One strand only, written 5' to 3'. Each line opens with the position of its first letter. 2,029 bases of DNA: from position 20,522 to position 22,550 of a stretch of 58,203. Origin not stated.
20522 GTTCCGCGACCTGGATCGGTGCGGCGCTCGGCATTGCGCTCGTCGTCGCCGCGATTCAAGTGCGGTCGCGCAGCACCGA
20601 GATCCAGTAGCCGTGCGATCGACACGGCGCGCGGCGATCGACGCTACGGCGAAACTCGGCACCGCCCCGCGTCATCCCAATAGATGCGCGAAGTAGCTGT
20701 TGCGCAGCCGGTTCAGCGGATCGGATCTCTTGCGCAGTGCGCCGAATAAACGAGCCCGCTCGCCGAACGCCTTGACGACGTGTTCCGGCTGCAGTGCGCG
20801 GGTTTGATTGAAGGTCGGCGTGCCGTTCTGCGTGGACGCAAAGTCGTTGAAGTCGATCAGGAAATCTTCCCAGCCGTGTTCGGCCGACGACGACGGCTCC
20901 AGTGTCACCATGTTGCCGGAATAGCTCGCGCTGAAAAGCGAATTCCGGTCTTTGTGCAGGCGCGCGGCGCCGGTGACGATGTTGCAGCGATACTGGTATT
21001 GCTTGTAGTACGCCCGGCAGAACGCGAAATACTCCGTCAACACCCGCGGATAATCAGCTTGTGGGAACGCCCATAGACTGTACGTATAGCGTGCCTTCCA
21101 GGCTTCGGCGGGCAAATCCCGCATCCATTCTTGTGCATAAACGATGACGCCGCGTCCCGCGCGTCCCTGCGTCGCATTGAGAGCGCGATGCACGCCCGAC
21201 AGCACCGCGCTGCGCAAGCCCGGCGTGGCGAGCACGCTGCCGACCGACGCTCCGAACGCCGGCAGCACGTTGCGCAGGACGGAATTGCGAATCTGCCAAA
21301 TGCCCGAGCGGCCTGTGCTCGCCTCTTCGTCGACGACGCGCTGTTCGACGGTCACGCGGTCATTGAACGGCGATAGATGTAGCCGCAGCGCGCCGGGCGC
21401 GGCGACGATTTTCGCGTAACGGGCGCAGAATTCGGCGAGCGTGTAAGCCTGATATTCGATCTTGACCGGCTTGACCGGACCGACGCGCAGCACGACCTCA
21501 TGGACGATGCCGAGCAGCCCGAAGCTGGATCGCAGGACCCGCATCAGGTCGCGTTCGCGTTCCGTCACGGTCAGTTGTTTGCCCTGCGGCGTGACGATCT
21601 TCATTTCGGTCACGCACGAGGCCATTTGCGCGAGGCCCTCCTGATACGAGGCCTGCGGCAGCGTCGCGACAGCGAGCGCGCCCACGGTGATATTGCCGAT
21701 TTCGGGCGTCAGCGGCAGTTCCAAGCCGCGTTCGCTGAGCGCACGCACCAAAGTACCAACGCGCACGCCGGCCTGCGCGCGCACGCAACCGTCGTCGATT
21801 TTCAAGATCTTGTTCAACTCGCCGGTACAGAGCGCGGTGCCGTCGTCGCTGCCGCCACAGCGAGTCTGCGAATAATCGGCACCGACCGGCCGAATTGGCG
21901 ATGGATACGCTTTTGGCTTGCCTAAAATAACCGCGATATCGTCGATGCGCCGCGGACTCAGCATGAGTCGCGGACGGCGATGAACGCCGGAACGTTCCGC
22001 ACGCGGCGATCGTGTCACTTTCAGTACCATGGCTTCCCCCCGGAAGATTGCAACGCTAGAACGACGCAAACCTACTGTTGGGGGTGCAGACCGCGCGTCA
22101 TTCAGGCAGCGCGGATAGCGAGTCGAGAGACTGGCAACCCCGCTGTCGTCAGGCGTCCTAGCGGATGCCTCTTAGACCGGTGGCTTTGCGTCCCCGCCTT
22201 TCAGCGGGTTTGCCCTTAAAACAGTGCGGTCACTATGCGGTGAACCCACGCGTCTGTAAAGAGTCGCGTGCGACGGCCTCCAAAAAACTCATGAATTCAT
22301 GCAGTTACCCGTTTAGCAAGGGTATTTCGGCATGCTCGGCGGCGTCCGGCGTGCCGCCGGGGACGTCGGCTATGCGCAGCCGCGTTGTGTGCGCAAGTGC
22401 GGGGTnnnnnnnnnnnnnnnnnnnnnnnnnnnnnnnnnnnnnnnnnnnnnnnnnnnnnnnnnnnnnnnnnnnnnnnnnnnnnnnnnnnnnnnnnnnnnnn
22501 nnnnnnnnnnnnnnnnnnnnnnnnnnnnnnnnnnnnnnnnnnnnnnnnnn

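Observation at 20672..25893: Same-strand module: GGDEF-EAL sensor, then B12-binding MerR regulator, then c-di-GMP riboswitch, then FAD oxidase (candidate undescribed signalling circuit)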

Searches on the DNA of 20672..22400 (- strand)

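Call 10: search_rna_families(sources=[L001, L002, L003, L004], threshold=gathering)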
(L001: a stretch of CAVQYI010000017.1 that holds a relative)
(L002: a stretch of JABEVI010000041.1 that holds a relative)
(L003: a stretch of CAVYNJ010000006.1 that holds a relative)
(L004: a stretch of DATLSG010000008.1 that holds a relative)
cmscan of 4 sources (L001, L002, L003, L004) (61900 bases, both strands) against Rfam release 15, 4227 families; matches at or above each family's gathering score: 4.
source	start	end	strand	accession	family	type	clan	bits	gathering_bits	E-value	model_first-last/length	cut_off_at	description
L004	7804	7898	+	RF03167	c-di-GMP-I-GGC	Cis-reg; riboswitch;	CL00126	65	59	4.2e-13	1-80/80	no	c-di-GMP-I-GGC riboswitch aptamer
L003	7810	7904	+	RF03167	c-di-GMP-I-GGC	Cis-reg; riboswitch;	CL00126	62.9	59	1.7e-12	1-80/80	no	c-di-GMP-I-GGC riboswitch aptamer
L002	5026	5120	+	RF03167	c-di-GMP-I-GGC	Cis-reg; riboswitch;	CL00126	60.5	59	8.3e-12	1-80/80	no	c-di-GMP-I-GGC riboswitch aptamer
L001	7790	7887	+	RF03167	c-di-GMP-I-GGC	Cis-reg; riboswitch;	CL00126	60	59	1.2e-11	1-80/80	no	c-di-GMP-I-GGC riboswitch aptamer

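Call 12: search_rna_families(source=window, start=22000, end=22400, threshold=evalue, max_evalue=1, show_alignments=3)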
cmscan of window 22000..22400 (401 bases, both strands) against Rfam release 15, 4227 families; matches with E-value up to 1: 2.
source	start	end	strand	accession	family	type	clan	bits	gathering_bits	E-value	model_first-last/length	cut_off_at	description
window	22130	22224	-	RF01051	c-di-GMP-I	Cis-reg; riboswitch;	CL00126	80.2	35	2.2e-16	1-87/87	no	c-di-GMP-I riboswitch aptamer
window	22336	22372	+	RF03196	mir-6790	Gene; miRNA;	-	17.3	78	0.94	13-50/63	no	mir-6790 microRNA precursor family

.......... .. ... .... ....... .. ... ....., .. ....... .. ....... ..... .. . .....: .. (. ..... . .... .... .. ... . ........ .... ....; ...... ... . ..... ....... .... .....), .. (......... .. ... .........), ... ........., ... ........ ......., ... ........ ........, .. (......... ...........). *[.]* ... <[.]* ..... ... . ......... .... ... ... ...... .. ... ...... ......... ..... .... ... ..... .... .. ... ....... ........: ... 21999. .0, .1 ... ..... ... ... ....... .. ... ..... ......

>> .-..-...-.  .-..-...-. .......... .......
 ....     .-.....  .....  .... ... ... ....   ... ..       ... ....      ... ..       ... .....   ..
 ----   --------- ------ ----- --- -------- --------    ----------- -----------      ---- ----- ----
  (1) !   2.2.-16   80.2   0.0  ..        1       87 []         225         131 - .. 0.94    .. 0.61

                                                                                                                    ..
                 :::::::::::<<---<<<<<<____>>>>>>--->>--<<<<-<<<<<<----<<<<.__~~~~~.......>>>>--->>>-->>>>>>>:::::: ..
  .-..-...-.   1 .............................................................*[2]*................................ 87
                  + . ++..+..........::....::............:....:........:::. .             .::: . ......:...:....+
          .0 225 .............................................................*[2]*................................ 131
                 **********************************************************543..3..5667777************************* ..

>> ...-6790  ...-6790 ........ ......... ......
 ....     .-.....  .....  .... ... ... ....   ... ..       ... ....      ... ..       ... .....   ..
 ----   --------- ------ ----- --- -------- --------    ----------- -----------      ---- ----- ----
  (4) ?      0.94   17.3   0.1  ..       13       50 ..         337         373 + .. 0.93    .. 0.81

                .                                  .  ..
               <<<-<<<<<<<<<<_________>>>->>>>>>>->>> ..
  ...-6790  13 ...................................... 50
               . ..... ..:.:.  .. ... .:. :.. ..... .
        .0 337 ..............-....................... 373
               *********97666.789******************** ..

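Call 28: search_rna_families(source=L004, start=7700, end=8000, threshold=evalue, max_evalue=1, show_alignments=2)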
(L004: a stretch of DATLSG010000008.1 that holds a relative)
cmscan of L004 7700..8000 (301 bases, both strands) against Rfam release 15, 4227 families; matches with E-value up to 1: 1.
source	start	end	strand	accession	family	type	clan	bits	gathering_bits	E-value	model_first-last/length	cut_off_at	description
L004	7804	7898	+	RF03167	c-di-GMP-I-GGC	Cis-reg; riboswitch;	CL00126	65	59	2e-15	1-80/80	no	c-di-GMP-I-GGC riboswitch aptamer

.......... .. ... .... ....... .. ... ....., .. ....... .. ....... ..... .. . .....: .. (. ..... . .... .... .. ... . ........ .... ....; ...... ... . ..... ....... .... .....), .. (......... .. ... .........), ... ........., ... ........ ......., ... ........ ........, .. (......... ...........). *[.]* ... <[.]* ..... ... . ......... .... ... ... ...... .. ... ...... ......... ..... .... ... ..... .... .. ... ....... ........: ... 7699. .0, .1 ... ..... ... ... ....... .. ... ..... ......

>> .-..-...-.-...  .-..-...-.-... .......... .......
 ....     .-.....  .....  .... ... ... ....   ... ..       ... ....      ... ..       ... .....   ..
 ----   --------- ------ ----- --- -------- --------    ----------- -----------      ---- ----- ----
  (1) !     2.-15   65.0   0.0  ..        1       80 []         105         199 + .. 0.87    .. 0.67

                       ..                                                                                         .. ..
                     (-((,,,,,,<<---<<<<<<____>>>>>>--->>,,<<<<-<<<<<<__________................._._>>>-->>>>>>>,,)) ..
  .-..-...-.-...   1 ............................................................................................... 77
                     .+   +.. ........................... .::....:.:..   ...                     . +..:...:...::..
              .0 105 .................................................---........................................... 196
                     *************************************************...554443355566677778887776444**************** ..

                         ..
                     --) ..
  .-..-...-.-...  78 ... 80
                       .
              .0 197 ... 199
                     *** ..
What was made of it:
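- The diagnostic position is A, not G. The RF03167 consensus reads GACGC-G-AA, while these RNAs read GACGC-A-AA (call 28).
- Tried and rejected: The Rfam consensus from call 28 was used instead.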

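Call 51: build_rna_model(alignment_id=A3)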
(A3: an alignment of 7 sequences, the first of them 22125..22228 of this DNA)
Model R1 built from alignment A3 (7 sequences, 110 columns); structure: RNAalifold consensus.
model positions 104; base pairs 29; branch points 1; effective number of sequences 0.9; information 0.59 bits per position. Calibrated on 0.2 Mb of random sequence (short: E-values are rough).
structure used (alignment columns):
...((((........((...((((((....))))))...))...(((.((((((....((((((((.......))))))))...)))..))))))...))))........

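Call 53: search_with_rna_model(model_id=R1, sources=[window, L001, L002, L003, L004, L007, L008, L011, L012, L013, L014, L015, L016, L017, L018, L019, L020, L021, L022, L023, L024, L025, L026, L027, L028, L029, L030, L031, L032, L033, L034, L035, L036, L037, L038, L039, L040, L041, L042, L043, L044, L045, L046, L047, L048, L049, L050, L051, L052, L053, L054, L055, L056, L057, L058, L059, L060, L061, L062, L063, L064, L065, L066, L067, L068, L069, L070, L071, L072, L073, L074, L075, L076, L077, L078, L079, L080, L081, L082, L083, L084, L085, L086, L087, L088, L089, L090, L091, L092, L093], max_evalue=0.01, make_alignment=true)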
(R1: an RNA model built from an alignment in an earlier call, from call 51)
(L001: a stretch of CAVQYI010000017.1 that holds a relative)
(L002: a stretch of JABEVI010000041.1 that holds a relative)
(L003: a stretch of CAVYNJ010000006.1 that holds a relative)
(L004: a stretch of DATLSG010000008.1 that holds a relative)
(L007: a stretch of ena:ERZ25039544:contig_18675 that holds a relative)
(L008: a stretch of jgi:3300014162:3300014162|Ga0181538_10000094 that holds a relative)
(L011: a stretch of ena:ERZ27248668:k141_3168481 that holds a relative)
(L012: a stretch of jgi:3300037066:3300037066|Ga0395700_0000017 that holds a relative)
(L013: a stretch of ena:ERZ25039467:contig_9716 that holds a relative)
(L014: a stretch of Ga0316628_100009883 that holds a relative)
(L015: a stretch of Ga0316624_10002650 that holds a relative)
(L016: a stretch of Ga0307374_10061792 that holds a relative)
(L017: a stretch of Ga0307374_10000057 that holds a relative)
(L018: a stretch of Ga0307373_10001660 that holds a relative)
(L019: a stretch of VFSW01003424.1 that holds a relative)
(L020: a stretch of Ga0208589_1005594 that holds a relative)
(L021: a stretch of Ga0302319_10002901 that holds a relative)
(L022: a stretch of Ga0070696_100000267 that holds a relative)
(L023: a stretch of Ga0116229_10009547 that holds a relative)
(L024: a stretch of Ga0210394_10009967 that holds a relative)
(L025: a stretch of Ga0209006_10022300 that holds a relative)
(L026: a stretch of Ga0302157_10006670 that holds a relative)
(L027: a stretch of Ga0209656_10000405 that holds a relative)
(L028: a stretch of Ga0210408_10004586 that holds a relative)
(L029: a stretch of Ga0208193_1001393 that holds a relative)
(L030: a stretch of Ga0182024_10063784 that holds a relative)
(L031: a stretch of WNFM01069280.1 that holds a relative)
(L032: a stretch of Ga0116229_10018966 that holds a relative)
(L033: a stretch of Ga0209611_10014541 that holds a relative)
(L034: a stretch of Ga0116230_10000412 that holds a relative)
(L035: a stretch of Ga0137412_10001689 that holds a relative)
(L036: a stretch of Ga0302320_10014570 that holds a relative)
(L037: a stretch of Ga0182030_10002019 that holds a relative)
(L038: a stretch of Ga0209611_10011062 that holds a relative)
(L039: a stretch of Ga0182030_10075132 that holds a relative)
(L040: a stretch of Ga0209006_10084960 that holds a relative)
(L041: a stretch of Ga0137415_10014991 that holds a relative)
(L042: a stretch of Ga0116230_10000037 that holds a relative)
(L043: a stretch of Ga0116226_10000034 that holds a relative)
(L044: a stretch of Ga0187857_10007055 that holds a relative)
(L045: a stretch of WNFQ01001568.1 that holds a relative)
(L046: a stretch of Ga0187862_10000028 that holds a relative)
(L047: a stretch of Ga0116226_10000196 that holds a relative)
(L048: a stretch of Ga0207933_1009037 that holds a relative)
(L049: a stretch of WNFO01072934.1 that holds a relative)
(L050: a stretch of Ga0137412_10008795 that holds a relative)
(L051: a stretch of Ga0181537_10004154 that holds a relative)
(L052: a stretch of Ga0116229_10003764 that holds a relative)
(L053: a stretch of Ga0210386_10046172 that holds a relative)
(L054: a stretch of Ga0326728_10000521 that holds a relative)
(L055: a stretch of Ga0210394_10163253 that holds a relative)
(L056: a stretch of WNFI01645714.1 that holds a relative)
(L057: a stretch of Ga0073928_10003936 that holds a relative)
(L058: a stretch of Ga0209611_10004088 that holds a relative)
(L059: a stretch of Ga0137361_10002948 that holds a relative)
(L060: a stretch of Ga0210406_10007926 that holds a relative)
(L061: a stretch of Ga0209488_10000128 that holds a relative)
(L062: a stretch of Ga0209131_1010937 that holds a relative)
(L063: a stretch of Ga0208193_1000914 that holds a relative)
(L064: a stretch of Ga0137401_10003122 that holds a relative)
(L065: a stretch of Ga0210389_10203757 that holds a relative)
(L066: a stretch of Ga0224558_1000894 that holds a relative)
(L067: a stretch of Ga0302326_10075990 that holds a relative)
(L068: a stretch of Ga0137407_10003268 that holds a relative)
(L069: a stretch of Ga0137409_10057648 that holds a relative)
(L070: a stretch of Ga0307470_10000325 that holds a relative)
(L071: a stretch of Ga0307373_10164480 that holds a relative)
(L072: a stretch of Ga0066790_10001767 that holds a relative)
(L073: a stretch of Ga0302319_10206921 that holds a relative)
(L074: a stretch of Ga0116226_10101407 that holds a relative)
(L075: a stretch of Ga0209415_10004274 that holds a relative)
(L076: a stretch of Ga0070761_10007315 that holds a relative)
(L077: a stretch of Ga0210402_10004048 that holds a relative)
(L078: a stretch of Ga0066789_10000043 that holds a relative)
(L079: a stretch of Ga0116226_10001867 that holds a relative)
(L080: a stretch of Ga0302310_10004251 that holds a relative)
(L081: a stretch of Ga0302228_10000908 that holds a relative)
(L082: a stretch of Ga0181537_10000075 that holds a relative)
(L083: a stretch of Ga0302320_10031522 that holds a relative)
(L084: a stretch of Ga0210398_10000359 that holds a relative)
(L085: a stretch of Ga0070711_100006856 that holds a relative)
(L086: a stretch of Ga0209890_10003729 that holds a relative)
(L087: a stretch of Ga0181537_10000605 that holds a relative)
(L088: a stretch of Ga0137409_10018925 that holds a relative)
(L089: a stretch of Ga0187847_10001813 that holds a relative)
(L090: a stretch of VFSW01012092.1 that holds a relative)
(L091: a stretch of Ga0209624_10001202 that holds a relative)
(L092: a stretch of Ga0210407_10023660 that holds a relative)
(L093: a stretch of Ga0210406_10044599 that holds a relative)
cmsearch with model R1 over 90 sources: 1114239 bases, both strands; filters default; matches with E-value up to 0.01: 87.
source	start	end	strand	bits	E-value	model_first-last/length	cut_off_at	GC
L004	7800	7903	+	123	5.9e-31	1-104/104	no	0.64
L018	5438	5541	+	123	5.9e-31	1-104/104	no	0.64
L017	9802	9905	+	121.5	1.6e-30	1-104/104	no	0.59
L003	7806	7909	+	120.5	3.1e-30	1-104/104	no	0.61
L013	9810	9913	+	119.6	5.4e-30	1-104/104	no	0.62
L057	9805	9908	+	119.3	6.5e-30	1-104/104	no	0.57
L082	5238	5342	+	117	2.9e-29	1-104/104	no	0.58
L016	2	105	+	116.8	3.2e-29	1-104/104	no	0.62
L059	9256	9359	+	116.8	3.4e-29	1-104/104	no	0.57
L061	9805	9908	+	116.8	3.4e-29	1-104/104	no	0.57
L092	1102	1205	+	116.3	4.4e-29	1-104/104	no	0.57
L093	15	118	+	116.3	4.4e-29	1-104/104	no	0.57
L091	9818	9919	+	116.1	5.1e-29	1-104/104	no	0.63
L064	3555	3658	+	116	5.5e-29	1-104/104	no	0.57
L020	1246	1349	+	115.9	5.8e-29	1-104/104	no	0.57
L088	936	1039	+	115.9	5.9e-29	1-104/104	no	0.61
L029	8703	8806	+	115.7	6.6e-29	1-104/104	no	0.56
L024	2654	2758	+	115.7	6.7e-29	1-104/104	no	0.61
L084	9815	9916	+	115.1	1e-28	1-104/104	no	0.61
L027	1853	1957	+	114.9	1.1e-28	1-104/104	no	0.59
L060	5069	5172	+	114.7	1.3e-28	1-104/104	no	0.59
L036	9803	9907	+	114.5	1.5e-28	1-104/104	no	0.56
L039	508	612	+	114.5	1.5e-28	1-104/104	no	0.56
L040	79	183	+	113.9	2.1e-28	1-104/104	no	0.58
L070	2146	2250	+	113.8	2.3e-28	1-104/104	no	0.58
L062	4057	4161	+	113.7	2.3e-28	1-104/104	no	0.6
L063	1265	1369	+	113.4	2.9e-28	1-104/104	no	0.62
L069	915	1019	+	113.4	2.9e-28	1-104/104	no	0.57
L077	5739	5841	+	113.2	3.3e-28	1-104/104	no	0.58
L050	6385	6487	+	113.1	3.4e-28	1-104/104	no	0.59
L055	11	115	+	113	3.9e-28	1-104/104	no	0.54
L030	3139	3243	+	112.5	5.3e-28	1-104/104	no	0.55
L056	9807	9911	+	112.1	6.7e-28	1-104/104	no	0.54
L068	7951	8055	+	112.1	6.7e-28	1-104/104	no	0.54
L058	6576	6679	+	111.9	7.6e-28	1-104/104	no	0.61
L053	673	777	+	111.8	8.2e-28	1-104/104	no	0.56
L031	2100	2204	+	111.8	8.5e-28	1-104/104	no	0.57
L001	7786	7892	+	111.7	8.7e-28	1-104/104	no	0.61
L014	1902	2008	+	111.7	8.7e-28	1-104/104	no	0.61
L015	3301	3407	+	111.7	8.7e-28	1-104/104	no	0.61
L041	4151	4255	+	111.6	9.2e-28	1-104/104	no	0.55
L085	1597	1698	+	111.6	9.6e-28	1-104/104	no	0.59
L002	5022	5125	+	111.5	1e-27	1-104/104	no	0.66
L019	9797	9900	+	111.5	1e-27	1-104/104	no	0.66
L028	9804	9909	+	111.2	1.2e-27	1-104/104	no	0.58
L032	6320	6423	+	111.2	1.2e-27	1-104/104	no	0.6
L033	1833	1936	+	111.2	1.2e-27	1-104/104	no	0.6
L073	925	1029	+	110.8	1.5e-27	1-104/104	no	0.59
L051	6494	6597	+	110.8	1.6e-27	1-104/104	no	0.6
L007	9801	9906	+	110.4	2e-27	1-104/104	no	0.64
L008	9801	9906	+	110.4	2e-27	1-104/104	no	0.64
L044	248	353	+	110.4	2e-27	1-104/104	no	0.64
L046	9801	9906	+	110.4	2e-27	1-104/104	no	0.64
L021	5045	5149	+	110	2.7e-27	1-104/104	no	0.61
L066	9801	9907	+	109.9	2.8e-27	1-104/104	no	0.56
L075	9803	9908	+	109.4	3.8e-27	1-104/104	no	0.61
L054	9805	9910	+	109.1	4.5e-27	1-104/104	no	0.57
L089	9809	9914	+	109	4.9e-27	1-104/104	no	0.64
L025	1384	1489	+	108.9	5.4e-27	1-104/104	no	0.56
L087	2594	2698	+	108.7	5.9e-27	1-104/104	no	0.62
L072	7688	7789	+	108.2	8.3e-27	1-104/104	no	0.57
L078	1504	1607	+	108.2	8.4e-27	1-104/104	no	0.58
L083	1568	1670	+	108.1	9e-27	1-104/104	no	0.58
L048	2960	3064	+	108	9.4e-27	1-104/104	no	0.56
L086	4704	4805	+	107.8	1.1e-26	1-104/104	no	0.58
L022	9809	9913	+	107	1.8e-26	1-104/104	no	0.6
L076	1149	1251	+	106.8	2e-26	1-104/104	no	0.56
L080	7180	7282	+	106.8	2.1e-26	1-104/104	no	0.58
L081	9822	9924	+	106.8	2.1e-26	1-104/104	no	0.58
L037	7115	7222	+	106.2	3e-26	1-104/104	no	0.58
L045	237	336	+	106.2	3.1e-26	1-104/104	no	0.59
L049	871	970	+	105.6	4.3e-26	1-104/104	no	0.58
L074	17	120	+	103.5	1.7e-25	1-104/104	no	0.62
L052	3391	3496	+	101.5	6.1e-25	1-104/104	no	0.6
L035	9808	9907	+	100.1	1.5e-24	1-104/104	no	0.56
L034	9806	9911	+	99.9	1.7e-24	1-104/104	no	0.6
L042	9806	9911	+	97.5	7.9e-24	1-104/104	no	0.63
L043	9806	9911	+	97.5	7.9e-24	1-104/104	no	0.63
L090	5668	5772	+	94.3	6.6e-23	1-104/104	no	0.65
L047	4266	4371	+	92.5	2e-22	1-104/104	no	0.6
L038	2748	2853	+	90.6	7.1e-22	1-104/104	no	0.58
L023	9777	9881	+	90.5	7.2e-22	1-104/104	no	0.63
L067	1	91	+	89.3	1.6e-21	13-104/104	5'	0.62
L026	4258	4362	+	86.6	9e-21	1-104/104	no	0.64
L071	1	53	+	36.3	9.9e-07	52-104/104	5'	0.62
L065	1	51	+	35.9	1.3e-06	55-104/104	5'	0.57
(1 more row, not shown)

Alignment A4: 87 matches aligned to the model, 116 columns, each read 5' to 3' on its own strand. Consensus structure (alignment columns), stored with it:
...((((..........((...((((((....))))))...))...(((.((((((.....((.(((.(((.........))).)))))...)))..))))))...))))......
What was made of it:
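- Checked: My own covariance model finds it upstream of the orthologous gene in 87 of 90 sources (call 53).
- The aptamer lies upstream of the orthologous gene in 87 of 90 sources (call 53).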

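Call 70: search_rna_families(sources=[L011, L023, L034], threshold=gathering)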
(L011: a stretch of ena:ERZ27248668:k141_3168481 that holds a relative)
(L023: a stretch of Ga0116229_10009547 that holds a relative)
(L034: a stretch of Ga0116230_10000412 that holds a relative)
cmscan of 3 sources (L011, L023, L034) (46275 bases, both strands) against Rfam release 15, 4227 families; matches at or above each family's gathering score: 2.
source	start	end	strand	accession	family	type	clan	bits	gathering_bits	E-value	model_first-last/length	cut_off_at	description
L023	9780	9875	+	RF01051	c-di-GMP-I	Cis-reg; riboswitch;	CL00126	70.5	35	6.2e-12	1-87/87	no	c-di-GMP-I riboswitch aptamer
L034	9810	9906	+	RF03167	c-di-GMP-I-GGC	Cis-reg; riboswitch;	CL00126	59.4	59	1.3e-11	1-80/80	no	c-di-GMP-I-GGC riboswitch aptamer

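Call 81: search_rna_families(sources=[L094, L095], threshold=gathering, show_alignments=1)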
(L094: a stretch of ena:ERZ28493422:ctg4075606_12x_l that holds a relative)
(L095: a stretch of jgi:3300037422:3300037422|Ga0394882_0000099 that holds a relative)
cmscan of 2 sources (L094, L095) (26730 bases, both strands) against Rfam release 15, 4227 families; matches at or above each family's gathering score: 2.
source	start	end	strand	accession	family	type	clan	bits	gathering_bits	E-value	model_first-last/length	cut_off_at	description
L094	5831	5924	+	RF01051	c-di-GMP-I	Cis-reg; riboswitch;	CL00126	72.4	35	1.2e-12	1-87/87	no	c-di-GMP-I riboswitch aptamer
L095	5837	5925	+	RF03167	c-di-GMP-I-GGC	Cis-reg; riboswitch;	CL00126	69.2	59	1.1e-14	1-80/80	no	c-di-GMP-I-GGC riboswitch aptamer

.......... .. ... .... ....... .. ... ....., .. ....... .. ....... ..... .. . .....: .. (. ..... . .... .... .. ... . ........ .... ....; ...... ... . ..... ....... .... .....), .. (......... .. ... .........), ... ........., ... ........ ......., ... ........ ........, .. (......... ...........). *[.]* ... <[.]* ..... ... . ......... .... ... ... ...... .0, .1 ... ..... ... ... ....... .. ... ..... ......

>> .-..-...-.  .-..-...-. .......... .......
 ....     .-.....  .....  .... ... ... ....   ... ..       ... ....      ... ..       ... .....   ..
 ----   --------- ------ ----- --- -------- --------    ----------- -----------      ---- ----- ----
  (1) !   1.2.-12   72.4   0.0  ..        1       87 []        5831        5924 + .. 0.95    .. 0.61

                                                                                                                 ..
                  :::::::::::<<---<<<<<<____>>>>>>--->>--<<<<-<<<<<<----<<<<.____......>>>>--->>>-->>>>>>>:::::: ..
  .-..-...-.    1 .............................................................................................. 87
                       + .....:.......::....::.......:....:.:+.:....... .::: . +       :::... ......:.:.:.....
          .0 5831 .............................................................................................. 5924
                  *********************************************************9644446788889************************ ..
